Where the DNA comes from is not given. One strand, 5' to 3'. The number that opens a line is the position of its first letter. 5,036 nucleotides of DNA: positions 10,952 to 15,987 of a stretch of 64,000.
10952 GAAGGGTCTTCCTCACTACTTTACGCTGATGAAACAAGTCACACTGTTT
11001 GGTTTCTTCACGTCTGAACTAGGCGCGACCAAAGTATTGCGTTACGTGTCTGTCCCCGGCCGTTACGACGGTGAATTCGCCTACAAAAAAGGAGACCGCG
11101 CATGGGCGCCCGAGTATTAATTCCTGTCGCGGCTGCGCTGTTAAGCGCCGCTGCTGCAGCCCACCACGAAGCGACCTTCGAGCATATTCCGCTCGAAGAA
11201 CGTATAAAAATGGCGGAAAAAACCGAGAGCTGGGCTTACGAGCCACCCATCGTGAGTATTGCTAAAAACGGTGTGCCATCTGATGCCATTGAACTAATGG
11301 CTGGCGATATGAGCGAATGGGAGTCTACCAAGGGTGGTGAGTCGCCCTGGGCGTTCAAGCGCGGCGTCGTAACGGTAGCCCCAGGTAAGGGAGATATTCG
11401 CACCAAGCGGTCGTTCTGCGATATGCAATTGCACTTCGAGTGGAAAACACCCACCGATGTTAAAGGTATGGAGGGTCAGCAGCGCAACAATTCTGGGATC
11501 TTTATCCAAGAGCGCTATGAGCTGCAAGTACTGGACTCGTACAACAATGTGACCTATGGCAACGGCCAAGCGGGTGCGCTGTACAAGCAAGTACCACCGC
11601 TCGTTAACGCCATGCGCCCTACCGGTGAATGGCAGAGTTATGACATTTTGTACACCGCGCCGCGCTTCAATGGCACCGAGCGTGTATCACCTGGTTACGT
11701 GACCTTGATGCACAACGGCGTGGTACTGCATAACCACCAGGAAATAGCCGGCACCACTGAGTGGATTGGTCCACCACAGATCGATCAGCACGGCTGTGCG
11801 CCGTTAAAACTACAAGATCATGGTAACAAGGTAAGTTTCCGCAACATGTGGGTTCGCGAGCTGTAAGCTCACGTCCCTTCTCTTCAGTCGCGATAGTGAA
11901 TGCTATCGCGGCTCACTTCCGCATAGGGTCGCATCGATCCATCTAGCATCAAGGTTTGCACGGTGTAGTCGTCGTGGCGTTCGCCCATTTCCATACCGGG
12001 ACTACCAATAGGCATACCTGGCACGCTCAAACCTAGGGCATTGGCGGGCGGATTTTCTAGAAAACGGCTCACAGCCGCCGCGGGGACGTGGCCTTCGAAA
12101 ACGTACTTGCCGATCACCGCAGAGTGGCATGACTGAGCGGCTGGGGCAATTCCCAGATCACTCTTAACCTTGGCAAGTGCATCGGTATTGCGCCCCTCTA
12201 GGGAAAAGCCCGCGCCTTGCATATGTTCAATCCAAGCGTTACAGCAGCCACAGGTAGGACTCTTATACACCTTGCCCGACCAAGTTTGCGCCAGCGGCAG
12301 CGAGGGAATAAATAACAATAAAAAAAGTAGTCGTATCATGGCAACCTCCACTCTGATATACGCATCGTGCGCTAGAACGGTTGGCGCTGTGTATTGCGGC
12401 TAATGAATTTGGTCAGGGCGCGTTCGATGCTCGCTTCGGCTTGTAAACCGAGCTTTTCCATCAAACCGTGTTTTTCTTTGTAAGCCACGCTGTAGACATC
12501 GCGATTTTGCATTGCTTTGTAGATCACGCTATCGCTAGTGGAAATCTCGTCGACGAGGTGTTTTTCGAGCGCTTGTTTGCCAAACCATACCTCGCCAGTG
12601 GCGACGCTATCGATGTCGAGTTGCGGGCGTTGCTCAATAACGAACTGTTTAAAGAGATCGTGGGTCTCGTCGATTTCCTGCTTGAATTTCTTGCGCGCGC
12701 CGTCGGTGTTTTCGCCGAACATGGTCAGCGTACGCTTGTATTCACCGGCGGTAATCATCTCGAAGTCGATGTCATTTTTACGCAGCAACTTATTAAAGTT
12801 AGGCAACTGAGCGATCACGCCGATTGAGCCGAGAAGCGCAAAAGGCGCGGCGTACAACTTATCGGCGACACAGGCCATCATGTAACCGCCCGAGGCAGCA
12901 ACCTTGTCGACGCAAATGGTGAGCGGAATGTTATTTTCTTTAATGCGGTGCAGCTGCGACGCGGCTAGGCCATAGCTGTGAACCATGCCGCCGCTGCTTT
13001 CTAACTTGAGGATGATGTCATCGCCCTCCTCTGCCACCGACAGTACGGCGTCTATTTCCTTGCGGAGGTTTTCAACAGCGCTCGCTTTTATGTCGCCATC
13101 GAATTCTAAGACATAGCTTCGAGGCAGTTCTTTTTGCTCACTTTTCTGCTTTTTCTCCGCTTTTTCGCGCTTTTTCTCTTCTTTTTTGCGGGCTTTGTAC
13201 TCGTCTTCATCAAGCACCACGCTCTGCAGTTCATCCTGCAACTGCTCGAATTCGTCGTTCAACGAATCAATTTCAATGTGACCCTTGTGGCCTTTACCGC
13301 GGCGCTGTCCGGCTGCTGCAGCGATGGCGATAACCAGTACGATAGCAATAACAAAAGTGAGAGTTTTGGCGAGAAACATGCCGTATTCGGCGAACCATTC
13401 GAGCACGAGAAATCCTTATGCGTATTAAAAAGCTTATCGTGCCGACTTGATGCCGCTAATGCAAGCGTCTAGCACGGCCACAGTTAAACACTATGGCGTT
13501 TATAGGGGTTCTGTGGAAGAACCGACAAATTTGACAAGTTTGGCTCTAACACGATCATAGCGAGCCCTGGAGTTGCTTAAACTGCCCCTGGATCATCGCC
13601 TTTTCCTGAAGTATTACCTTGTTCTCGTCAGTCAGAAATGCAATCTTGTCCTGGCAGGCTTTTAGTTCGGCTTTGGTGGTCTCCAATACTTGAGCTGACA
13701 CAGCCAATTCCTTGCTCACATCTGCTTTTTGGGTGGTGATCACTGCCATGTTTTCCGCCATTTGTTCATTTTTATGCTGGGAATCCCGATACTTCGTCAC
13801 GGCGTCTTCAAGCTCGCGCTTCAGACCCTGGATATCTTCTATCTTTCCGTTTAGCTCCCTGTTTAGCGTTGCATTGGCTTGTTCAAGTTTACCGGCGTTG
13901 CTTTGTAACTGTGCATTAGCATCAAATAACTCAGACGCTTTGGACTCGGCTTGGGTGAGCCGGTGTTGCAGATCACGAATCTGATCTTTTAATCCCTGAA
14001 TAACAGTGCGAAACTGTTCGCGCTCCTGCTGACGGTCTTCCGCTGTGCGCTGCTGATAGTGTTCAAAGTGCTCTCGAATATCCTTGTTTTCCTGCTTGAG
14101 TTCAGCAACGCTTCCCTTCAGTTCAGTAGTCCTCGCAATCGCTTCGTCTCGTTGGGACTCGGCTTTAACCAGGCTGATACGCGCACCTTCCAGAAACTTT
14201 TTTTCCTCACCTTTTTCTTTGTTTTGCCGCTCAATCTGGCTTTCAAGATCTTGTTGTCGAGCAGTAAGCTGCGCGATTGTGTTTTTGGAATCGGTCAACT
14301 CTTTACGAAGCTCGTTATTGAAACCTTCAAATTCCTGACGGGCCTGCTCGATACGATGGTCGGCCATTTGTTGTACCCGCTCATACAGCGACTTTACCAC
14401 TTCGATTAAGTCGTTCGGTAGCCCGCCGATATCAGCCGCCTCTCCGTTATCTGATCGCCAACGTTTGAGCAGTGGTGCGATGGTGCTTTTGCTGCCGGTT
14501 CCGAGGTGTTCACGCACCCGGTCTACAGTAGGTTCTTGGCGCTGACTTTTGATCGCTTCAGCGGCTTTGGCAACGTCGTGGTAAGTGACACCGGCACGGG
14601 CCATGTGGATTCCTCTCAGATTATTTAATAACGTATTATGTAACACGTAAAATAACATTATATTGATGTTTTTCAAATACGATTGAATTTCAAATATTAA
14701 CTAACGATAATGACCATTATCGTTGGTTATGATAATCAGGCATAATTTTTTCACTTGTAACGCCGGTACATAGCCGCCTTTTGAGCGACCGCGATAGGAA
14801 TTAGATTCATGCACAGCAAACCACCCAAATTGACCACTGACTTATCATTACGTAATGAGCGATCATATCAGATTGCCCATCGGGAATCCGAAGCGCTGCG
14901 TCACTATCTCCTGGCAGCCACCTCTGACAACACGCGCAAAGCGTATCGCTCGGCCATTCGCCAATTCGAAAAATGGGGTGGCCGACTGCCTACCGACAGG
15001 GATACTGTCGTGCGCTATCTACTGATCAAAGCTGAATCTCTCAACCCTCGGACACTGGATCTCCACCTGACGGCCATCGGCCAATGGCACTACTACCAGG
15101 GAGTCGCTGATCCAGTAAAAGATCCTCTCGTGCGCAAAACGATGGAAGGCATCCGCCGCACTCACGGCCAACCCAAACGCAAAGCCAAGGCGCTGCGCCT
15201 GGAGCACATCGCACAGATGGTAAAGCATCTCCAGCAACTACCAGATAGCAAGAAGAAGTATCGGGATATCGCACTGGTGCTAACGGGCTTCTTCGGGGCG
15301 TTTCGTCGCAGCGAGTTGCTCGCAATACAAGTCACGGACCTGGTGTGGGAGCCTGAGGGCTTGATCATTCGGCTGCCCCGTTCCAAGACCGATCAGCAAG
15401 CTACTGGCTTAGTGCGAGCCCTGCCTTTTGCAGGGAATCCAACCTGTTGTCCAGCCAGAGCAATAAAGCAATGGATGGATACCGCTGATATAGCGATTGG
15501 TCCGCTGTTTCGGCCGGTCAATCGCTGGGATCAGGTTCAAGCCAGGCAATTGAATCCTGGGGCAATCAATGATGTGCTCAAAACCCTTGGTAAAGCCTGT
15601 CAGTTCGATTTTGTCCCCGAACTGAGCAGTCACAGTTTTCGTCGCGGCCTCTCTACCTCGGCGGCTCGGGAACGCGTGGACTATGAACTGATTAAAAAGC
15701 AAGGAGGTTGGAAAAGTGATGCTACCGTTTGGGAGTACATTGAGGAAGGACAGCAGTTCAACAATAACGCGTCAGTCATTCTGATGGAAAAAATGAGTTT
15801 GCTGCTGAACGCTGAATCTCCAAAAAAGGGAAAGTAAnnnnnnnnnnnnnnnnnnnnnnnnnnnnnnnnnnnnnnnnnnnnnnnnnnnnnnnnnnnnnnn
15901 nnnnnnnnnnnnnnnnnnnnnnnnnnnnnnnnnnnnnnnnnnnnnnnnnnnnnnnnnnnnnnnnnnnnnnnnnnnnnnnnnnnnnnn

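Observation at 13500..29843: Complete 16.3-kb Tn3-family metal-resistance transposon with intact IRs and TTATA target duplication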

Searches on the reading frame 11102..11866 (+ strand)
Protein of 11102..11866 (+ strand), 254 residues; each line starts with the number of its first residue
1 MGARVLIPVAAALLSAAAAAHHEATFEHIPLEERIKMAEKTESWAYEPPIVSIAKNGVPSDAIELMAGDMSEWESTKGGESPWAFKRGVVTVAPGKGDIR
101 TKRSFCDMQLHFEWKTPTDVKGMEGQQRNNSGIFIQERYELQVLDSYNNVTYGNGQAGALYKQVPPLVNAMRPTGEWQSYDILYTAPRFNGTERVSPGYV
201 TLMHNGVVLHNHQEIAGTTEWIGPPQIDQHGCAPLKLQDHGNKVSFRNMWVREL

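Call 7: search_protein_families(library=pfam, proteins=[window:11102-11866:+])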
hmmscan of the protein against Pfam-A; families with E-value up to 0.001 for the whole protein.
window:11102-11866:+ (254 aa): 1 family
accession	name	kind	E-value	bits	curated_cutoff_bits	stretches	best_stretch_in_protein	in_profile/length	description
PF06439.18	3keto-disac_hyd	-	8.7e-37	127.4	26.8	1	68-252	8-187/187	3-keto-disaccharide hydrolase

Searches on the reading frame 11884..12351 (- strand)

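Call 7: search_protein_families(library=pfam, proteins=[window:11884-12351:-])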
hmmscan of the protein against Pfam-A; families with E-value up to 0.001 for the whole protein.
window:11884-12351:- (155 aa): 1 family
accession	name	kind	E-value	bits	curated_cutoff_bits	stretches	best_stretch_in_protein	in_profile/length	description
PF04214.18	DUF411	-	3.5e-24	84.7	27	1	73-120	2-48/48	Protein of unknown function, DUF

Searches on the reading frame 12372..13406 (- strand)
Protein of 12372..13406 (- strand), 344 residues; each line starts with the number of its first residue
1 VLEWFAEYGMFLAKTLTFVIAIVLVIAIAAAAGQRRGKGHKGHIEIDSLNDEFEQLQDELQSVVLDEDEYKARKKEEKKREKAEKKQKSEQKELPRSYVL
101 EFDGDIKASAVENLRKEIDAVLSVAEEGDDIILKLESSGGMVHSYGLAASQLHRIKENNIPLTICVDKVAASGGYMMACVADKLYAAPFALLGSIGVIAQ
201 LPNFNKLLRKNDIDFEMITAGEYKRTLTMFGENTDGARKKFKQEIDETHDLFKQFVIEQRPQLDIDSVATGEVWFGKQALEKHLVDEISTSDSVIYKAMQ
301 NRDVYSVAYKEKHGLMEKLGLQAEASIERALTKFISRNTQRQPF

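Call 7: search_protein_families(library=pfam, proteins=[window:12372-13406:-])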
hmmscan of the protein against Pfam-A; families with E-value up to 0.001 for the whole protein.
window:12372-13406:- (344 aa): 3 families
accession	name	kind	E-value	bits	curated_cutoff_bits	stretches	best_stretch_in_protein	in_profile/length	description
PF08496.15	Peptidase_S49_N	-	1.1e-53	181.7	27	1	4-152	2-147/147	Peptidase family S49 N-terminal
PF01343.23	Peptidase_S49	-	6.7e-48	163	24.9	1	156-304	3-153/154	Peptidase family S49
PF25145.1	NfeD1b_N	-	1.9e-07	31.3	40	1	122-200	23-100/189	NfeD1b, N-terminal domain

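Call 64: list_cluster_members(proteins=[window:12372-13406:-, window:31595-33100:+, window:29796-31427:-])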
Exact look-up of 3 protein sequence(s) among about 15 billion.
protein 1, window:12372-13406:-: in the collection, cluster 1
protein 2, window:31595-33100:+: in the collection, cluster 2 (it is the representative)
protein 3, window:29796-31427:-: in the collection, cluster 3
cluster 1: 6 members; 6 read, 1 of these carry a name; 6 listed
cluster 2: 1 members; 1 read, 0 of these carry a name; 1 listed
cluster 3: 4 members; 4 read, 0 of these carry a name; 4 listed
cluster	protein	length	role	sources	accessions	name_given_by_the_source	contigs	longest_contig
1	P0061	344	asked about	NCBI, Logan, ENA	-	-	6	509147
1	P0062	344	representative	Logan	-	-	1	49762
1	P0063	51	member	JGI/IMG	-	hypothetical protein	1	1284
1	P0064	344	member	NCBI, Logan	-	-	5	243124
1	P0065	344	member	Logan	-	-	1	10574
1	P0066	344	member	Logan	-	-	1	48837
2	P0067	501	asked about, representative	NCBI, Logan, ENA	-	-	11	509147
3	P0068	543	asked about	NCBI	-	-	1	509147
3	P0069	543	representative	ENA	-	-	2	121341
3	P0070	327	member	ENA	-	-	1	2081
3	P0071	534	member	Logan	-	-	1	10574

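Call 67: find_encoding_contigs(protein=P0071, flank=6000, max_places=4)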
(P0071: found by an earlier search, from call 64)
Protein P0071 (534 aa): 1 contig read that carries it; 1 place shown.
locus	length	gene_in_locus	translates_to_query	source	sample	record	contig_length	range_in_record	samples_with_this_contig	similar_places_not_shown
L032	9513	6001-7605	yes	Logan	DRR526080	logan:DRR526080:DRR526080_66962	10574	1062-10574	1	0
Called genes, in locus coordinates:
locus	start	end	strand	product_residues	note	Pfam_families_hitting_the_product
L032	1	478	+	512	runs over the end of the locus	?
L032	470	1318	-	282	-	PF08668:HDOD, PF01966:HD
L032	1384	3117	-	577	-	PF01464:SLT, PF01476:LysM, PF23473:LysM3_LYK4_5 (faint), PF01476:LysM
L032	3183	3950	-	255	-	PF00753:Lactamase_B, PF16123:HAGH_C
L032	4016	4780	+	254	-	-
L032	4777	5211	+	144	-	PF00075:RNase_H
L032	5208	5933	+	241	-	PF00929:RNase_T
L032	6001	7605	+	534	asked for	PF27543:FimL_C (weak), PF26379:FimL_2nd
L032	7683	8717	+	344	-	PF08496:Peptidase_S49_N, PF25145:NfeD1b_N (weak), PF01343:Peptidase_S49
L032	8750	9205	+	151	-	PF04214:DUF411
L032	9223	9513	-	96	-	?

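Call 75: search_protein_families(library=ncbifam, proteins=[window:12372-13406:-], max_evalue=0.00001)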
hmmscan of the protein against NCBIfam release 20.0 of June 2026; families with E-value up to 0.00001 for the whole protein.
window:12372-13406:- (344 aa): 4 families
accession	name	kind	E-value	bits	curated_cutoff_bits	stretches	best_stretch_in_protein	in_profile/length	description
NF008745.0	PRK11778.1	equivalog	7.6e-151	502.1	259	1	3-340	2-342/345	protease SohB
TIGR00706.1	SppA_dom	equivalog_domain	5e-38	130.8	155.45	1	100-300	5-205/208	signal peptide peptidase SppA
TIGR00705.1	SppA_67K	equivalog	3.5e-28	98.3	311.45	1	99-321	315-548/590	signal peptide peptidase SppA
NF008195.0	PRK10949.1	equivalog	4.6e-18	64.8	746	1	130-335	367-576/618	signal peptide peptidase SppA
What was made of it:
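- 12372..13406 (-): sohB, the host gene 98 bp beyond IRL. NF008745 (SohB equivalog) at 502 bits (call 75).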

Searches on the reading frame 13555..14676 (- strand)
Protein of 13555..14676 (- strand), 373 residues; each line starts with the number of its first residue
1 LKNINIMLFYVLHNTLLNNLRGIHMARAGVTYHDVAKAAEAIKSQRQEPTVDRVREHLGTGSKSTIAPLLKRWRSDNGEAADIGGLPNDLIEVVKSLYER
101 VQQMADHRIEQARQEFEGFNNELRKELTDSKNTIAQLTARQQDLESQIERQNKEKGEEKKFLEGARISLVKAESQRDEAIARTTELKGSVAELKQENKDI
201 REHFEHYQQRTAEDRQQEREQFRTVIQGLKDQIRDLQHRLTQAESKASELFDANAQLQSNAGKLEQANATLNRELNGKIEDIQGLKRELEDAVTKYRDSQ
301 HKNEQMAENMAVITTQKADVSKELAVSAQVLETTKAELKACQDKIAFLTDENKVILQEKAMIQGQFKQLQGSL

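Call 6: search_protein_families(library=pfam, proteins=[window:13555-14676:-])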
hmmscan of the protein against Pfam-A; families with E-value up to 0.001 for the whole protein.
window:13555-14676:- (373 aa): 1 family
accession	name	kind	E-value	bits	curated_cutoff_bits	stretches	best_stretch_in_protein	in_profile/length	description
PF11740.13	KfrA_N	-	8.4e-25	88.1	26.1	1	31-139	1-111/113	Plasmid replication region DNA-binding N-term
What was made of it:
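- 13555..14604 (-): tnpT, resolution helper (349 aa from ATG 14604; KfrA_N DNA-binding N-terminus followed by a long coiled coil). Pfam KfrA_N, E 8e-25 (call 6).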

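Call 10: search_protein_families(library=ncbifam, proteins=[window:13555-14676:-])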
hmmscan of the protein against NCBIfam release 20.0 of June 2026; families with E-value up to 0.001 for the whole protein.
window:13555-14676:- (373 aa): 11 families
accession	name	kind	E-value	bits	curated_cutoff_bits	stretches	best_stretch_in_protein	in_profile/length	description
TIGR02168.1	SMC_prok_B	equivalog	4.9e-11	41.1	567.35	1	107-364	263-522/1181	chromosome segregation protein SMC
TIGR02169.1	SMC_prok_A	equivalog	1.4e-09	36.3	729.4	1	86-358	246-513/1165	chromosome segregation protein SMC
NF045487.1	ASRP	equivalog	1.6e-08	33.7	300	2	120-328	97-300/593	archaea-specific SMC-related protein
TIGR04523.1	Mplasa_alph_rch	subfamily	5.7e-06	24.5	270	1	185-370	346-530/745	helix-rich protein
NF049873.2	cytotoxin_MakE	exception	2.5e-05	23.4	360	1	88-183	106-200/352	alpha-pore-forming cytotoxin subunit MakE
NF002572.0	PRK02224.1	equivalog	4.5e-05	22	1087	1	94-334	215-445/888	DNA double-strand break repair ATPase Rad50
NF045780.1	TrlF_fam_ATP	equivalog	4.7e-05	22.3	350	1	103-362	455-713/944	TrlF family AAA-like ATPase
TIGR04211.1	SH3_and_anchor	equivalog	0.00034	20.3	65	0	218-317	60-155/198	TIGR04211 family SH3 domain-containing protein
NF041035.1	Rad50_Halo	equivalog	0.00046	18.7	1000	0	88-336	209-447/883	DNA double-strand break repair ATPase Rad50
NF003034.1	PRK03918.1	equivalog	0.00047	18.3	700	1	121-345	168-414/878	DNA double-strand break repair ATPase Rad50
TIGR01843.1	type_I_hlyD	subfamily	0.0008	18.5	208.65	1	88-244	114-272/422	HlyD family type I secretion periplasmic adaptor subunit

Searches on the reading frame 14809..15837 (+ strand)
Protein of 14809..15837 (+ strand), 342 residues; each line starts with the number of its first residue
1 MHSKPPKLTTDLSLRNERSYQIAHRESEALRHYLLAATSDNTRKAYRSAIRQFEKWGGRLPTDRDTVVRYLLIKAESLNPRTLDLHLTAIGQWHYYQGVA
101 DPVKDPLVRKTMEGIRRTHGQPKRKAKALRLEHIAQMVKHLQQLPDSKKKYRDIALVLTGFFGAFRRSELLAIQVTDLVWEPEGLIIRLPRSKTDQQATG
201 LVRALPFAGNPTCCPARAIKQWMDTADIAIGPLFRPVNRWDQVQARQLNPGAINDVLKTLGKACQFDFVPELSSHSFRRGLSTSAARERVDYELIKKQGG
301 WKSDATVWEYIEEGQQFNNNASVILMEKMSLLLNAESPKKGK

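Call 6: search_protein_families(library=pfam, proteins=[window:14809-15837:+])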
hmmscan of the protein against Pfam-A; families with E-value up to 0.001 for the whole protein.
window:14809-15837:+ (342 aa): 1 family
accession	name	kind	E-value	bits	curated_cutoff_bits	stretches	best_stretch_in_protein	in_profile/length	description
PF00589.27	Phage_integrase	-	1.6e-13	51.2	27.1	1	129-312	3-167/172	Phage integrase family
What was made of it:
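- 14809..15837 (+): tnpS, tyrosine recombinase (342 aa). Pfam Phage_integrase (call 6).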

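Call 10: search_protein_families(library=ncbifam, proteins=[window:14809-15837:+])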
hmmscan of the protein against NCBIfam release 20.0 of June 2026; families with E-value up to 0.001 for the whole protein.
window:14809-15837:+ (342 aa): 3 families
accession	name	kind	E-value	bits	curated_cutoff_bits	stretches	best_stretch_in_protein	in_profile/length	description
NF040815.2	recomb_XerA_Arch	equivalog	9.6e-09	35.2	220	1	36-310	10-251/263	site-specific tyrosine recombinase/integron integrase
TIGR02224.1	recomb_XerC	equivalog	2.4e-06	27.1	335.15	1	37-297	12-261/295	tyrosine recombinase XerC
TIGR02225.1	recomb_XerD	equivalog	0.00022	20.6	329.6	1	37-181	12-154/290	site-specific tyrosine recombinase XerD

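Call 22: find_encoding_contigs(protein=window:14809-15837:+, flank=10000, max_places=10)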
Protein window:14809-15837:+ (342 aa): 3 contigs read that carry it; 2 places shown.
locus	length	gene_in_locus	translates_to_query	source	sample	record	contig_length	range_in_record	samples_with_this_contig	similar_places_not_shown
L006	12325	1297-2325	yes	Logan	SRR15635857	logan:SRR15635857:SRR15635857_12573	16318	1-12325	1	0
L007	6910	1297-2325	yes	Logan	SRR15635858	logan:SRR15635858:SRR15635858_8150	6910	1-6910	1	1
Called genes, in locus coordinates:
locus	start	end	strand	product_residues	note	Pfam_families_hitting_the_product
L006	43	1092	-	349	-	PF11740:KfrA_N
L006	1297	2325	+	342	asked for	PF00589:Phage_integrase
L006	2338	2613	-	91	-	PF02694:UPF0060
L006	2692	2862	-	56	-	PF02694:UPF0060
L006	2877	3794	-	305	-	PF01545:Cation_efflux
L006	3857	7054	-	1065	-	PF00873:ACR_tran, PF03176:MMPL (weak)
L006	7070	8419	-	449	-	PF25973:BSH_CzcB, PF25954:Beta-barrel_RND_2, PF25975:CzcB_C (weak)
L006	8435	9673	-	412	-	PF02321:OEP (weak)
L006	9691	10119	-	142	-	-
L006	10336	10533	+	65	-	-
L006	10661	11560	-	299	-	PF01545:Cation_efflux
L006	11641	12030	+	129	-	PF00376:MerR, PF13411:MerR_1, PF09278:MerR-DNA-bind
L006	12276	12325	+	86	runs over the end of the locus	PF02604:PhdYeFM_antitox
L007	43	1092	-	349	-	PF11740:KfrA_N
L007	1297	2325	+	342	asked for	PF00589:Phage_integrase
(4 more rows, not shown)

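Call 44: list_cluster_members(proteins=[L009:10350-13412:+, window:14809-15837:+, window:13555-14604:-, window:26075-26353:+])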
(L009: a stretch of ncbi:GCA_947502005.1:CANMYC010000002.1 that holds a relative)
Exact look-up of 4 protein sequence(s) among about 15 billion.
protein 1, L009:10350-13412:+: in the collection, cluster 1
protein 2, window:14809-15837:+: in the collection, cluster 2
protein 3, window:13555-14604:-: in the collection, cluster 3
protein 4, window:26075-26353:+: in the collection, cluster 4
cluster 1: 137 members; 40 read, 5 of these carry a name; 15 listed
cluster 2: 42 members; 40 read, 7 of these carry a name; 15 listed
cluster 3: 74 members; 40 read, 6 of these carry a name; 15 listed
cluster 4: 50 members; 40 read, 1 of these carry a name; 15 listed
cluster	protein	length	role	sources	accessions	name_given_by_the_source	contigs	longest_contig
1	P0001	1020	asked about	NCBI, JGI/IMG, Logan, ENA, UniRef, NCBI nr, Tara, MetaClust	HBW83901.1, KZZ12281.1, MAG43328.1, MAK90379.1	Tn3 family transposase [Ketobacter sp. MCCC 1A13808] | TnpA family transposase | Tn3 family transposase n=1 Tax=Gammaproteobacteria TaxID=1236 RepID=UPI0007CFA324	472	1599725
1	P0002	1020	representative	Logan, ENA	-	-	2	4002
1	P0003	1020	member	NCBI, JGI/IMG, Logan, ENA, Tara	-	strand:+ start:3542 stop:6604 length:3063 start_codon:yes stop_codon:yes ...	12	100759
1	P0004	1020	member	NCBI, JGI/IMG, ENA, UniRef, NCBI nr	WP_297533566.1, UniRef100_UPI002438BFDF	Tn3 family transposase [Thalassolituus sp.] | Tn3 family transposase n=1 Tax=Thalassolituus sp. TaxID=2030822 RepID=UPI002438BFDF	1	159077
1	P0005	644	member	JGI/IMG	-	hypothetical protein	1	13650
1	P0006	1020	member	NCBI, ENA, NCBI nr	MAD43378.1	MAG: transposase [Oceanospirillaceae bacterium] | transposase [Oceanospirillaceae bacterium]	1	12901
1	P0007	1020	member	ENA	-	-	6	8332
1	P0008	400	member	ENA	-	-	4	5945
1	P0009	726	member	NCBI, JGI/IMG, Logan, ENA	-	-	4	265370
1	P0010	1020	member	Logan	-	-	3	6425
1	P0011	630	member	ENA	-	-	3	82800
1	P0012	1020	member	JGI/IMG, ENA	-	-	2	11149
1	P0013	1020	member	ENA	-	-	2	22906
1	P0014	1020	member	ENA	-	-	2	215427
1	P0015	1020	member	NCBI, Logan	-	-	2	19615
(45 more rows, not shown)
